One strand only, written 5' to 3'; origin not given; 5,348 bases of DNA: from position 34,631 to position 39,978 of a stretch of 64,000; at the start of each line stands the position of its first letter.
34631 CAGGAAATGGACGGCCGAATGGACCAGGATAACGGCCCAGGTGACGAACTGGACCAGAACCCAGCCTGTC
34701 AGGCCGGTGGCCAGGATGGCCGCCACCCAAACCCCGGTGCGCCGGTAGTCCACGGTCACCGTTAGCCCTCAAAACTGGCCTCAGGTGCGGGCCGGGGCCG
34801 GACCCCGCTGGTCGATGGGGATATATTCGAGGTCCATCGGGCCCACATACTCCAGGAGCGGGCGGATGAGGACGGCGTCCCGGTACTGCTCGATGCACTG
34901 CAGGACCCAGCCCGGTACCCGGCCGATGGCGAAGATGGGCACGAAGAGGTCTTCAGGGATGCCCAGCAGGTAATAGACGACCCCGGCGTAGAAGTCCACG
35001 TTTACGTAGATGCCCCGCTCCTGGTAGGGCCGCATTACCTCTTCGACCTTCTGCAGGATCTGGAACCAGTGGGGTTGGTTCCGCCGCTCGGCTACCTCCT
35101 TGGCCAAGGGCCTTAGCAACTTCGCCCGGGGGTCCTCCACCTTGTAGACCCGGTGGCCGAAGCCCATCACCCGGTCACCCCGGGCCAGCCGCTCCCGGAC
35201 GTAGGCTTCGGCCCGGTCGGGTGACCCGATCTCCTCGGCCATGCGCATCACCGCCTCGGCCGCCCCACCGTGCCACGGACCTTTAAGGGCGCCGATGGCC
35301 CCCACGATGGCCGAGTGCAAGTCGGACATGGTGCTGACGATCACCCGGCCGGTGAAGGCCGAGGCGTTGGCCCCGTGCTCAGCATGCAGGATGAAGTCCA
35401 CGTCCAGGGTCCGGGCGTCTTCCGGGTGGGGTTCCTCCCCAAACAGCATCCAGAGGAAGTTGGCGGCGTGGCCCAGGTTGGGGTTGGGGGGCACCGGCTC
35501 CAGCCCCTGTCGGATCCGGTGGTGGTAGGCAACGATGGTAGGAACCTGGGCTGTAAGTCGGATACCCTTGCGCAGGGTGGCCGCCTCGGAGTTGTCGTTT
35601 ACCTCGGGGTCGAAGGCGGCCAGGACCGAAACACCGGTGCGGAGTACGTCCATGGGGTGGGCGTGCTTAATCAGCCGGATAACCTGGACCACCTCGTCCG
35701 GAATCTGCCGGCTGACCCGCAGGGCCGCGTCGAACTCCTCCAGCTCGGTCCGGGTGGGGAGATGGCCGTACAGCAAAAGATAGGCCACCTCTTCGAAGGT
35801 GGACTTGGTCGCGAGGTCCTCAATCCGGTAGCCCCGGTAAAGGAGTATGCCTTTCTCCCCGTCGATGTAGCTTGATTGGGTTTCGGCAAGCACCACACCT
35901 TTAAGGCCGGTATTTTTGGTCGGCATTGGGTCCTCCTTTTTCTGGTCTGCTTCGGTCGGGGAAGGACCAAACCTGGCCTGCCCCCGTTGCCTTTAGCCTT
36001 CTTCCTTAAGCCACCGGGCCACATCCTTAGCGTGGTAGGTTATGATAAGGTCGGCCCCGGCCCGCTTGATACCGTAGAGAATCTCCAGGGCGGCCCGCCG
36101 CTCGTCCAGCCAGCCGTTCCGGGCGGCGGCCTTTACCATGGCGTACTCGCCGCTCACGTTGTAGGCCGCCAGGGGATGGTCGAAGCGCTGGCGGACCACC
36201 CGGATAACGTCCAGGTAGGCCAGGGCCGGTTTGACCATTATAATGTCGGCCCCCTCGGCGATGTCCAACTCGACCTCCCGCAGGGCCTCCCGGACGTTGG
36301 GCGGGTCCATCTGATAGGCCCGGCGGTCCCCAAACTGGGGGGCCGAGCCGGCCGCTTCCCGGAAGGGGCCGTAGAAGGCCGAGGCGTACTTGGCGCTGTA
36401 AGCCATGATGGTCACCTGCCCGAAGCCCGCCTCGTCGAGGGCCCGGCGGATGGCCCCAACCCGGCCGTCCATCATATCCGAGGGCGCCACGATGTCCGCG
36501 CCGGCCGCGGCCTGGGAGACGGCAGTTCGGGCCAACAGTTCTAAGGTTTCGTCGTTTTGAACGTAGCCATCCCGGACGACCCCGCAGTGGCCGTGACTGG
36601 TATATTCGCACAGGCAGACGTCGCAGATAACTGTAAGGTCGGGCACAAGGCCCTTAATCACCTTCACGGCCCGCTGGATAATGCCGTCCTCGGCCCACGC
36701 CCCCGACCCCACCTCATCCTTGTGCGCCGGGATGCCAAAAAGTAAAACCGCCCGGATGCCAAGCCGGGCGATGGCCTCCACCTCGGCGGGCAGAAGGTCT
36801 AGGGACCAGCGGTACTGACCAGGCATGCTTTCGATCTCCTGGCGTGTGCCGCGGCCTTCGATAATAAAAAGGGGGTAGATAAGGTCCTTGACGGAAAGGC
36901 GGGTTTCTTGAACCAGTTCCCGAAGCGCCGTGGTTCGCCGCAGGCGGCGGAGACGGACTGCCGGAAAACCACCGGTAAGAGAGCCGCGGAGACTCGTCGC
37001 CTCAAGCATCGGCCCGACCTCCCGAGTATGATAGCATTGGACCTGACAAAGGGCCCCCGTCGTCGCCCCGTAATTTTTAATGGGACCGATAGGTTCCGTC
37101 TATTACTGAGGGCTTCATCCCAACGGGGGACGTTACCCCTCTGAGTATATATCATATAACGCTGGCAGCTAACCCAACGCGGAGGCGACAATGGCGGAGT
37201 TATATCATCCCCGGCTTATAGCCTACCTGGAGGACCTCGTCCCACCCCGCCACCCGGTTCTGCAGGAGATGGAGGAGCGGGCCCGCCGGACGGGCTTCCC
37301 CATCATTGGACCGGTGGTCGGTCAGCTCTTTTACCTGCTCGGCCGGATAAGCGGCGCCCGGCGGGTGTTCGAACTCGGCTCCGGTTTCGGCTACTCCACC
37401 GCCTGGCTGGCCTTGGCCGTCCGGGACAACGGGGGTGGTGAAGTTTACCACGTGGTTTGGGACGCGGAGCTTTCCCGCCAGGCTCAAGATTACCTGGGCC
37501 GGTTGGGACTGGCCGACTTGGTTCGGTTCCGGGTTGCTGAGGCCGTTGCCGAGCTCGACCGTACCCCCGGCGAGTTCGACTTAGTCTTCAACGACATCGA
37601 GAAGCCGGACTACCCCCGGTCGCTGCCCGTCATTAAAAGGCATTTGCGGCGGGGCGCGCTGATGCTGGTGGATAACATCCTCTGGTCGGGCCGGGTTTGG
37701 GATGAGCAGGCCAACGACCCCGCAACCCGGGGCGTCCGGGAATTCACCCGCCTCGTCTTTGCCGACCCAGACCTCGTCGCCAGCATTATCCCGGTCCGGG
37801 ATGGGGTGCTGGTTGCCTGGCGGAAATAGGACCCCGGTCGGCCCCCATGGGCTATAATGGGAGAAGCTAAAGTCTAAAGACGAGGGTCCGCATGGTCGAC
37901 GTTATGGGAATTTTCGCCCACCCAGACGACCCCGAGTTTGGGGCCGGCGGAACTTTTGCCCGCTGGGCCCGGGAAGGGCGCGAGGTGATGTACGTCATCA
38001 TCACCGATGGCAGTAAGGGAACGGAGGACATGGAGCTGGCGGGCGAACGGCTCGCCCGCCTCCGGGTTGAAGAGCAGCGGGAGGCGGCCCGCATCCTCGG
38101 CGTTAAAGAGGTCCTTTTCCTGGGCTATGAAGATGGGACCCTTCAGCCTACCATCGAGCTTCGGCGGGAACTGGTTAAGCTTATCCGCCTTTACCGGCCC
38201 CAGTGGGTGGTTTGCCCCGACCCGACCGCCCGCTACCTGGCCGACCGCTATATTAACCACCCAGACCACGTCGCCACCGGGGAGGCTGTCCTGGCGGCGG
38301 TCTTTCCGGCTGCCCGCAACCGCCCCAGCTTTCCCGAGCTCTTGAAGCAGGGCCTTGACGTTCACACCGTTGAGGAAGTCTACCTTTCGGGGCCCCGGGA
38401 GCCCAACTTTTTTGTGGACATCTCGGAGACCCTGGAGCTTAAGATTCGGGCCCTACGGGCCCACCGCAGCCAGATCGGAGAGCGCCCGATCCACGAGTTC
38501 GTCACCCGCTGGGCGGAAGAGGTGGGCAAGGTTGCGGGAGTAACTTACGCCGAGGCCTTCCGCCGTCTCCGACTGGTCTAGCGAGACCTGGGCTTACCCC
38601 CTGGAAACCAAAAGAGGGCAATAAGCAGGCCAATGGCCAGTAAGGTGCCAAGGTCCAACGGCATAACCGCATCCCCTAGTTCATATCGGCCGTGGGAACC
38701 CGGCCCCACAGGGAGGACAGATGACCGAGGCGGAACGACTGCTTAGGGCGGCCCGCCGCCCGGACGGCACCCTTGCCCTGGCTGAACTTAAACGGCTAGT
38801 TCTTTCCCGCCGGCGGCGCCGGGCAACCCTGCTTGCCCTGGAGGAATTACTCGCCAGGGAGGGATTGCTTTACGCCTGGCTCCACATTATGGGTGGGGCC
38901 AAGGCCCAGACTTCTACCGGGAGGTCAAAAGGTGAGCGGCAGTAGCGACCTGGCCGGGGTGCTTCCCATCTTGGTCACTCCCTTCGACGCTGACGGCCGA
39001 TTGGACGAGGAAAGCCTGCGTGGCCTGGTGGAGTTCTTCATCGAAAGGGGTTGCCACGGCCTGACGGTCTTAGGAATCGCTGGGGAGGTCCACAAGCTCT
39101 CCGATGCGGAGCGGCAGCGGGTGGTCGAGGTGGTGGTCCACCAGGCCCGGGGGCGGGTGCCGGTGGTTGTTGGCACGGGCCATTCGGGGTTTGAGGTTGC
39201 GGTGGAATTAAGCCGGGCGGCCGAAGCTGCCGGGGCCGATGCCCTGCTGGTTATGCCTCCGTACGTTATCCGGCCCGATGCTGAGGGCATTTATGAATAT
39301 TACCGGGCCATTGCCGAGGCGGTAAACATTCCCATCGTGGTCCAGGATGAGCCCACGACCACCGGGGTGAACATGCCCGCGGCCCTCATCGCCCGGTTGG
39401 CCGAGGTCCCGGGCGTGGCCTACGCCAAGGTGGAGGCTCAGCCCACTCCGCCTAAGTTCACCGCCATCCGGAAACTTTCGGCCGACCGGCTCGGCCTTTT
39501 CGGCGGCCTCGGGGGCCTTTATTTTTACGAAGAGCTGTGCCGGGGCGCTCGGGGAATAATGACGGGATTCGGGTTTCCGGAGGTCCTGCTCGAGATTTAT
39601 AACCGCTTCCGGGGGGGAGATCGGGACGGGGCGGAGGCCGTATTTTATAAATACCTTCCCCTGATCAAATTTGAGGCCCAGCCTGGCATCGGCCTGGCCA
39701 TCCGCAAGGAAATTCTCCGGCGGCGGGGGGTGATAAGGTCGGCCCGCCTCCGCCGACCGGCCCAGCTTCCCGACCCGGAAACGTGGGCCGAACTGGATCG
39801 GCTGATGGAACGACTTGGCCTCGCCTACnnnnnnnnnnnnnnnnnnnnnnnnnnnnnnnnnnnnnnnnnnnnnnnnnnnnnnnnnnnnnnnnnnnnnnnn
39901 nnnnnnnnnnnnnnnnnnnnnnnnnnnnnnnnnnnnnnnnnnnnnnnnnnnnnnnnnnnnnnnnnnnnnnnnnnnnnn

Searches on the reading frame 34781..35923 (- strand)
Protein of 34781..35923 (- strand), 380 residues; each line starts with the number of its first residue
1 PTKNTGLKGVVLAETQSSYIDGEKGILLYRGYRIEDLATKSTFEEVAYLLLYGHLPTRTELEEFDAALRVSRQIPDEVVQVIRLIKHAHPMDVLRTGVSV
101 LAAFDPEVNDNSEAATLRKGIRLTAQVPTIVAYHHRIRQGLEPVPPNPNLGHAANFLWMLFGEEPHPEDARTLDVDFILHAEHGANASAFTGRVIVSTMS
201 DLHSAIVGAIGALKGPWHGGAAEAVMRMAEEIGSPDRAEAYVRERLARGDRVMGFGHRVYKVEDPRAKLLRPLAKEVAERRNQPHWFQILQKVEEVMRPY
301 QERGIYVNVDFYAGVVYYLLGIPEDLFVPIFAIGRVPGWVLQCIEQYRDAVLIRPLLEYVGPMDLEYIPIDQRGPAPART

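Call 24: search_protein_families(library=pfam, proteins=[window:34781-35923:-], max_evalue=0.0001)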
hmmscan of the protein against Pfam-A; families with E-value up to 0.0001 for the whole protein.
window:34781-35923:- (380 aa): 1 family
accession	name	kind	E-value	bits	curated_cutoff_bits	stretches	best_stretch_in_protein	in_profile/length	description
PF00285.26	Citrate_synt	-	4e-137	457.5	27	1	6-355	1-356/357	Citrate synthase, C-terminal domain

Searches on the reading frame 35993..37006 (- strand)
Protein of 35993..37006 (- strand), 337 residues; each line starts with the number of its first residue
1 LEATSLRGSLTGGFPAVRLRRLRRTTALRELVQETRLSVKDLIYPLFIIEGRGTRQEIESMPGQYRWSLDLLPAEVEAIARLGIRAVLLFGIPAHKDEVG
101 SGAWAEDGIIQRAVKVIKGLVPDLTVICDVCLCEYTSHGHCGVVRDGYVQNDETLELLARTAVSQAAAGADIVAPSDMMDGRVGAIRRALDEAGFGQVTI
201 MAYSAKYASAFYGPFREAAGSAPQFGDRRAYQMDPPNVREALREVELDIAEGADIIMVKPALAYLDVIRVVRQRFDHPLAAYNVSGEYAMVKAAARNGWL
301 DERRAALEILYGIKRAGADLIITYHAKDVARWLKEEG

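Call 24: search_protein_families(library=pfam, proteins=[window:35993-37006:-], max_evalue=0.0001)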
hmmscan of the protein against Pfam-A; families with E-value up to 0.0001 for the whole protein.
window:35993-37006:- (337 aa): 1 family
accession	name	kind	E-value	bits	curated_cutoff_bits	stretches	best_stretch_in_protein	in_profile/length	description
PF00490.27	ALAD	-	3e-156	519.9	24.6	1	17-332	2-317/317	Delta-aminolevulinic acid dehydratase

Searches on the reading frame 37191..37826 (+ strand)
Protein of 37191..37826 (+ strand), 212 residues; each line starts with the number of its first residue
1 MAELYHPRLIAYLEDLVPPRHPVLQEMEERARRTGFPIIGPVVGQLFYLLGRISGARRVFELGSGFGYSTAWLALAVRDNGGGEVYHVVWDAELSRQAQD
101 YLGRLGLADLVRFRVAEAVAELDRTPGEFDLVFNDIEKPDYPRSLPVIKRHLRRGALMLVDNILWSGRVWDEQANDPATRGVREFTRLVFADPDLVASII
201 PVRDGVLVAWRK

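Call 24: search_protein_families(library=pfam, proteins=[window:37191-37826:+], max_evalue=0.0001)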
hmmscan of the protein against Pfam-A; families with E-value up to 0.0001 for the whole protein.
window:37191-37826:+ (212 aa): 2 families
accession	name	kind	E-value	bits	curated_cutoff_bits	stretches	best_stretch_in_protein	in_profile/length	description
PF01596.23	Methyltransf_3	-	1.7e-25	90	22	1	21-211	8-203/204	O-methyltransferase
PF13578.12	Methyltransf_24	-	6.9e-14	53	26.3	1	61-163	2-105/105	Methyltransferase domain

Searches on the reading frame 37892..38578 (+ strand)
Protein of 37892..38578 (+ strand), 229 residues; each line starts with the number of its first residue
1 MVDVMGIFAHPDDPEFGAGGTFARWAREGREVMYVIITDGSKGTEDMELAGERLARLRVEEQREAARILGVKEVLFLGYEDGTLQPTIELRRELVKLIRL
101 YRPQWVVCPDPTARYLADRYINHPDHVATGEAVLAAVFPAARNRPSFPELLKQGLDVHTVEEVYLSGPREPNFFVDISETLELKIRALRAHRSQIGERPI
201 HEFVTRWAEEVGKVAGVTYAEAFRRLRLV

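Call 24: search_protein_families(library=pfam, proteins=[window:37892-38578:+], max_evalue=0.0001)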
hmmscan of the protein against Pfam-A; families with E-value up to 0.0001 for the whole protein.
window:37892-38578:+ (229 aa): 1 family
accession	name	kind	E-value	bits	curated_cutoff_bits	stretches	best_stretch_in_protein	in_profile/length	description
PF02585.22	PIG-L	-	6.1e-34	117.7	28.2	1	7-137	3-129/129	GlcNAc-PI de-N-acetylase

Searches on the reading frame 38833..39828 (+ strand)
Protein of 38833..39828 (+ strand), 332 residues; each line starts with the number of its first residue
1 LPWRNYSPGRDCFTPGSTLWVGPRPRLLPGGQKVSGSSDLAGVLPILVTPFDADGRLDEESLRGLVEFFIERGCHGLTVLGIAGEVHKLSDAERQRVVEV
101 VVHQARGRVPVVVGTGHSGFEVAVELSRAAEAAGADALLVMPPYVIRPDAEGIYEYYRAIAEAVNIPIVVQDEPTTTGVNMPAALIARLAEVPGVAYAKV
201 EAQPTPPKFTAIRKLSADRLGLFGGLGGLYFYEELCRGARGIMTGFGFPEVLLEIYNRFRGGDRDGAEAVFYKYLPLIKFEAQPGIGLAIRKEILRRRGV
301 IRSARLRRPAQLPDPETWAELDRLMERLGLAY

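Call 24: search_protein_families(library=pfam, proteins=[window:38833-39828:+], max_evalue=0.0001)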
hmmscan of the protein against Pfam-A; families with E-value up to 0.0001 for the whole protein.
window:38833-39828:+ (332 aa): 1 family
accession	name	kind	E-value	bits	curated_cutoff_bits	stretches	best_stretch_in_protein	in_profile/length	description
PF00701.28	DHDPS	-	1.2e-48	165.8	22.1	1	40-321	2-282/289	Dihydrodipicolinate synthetase family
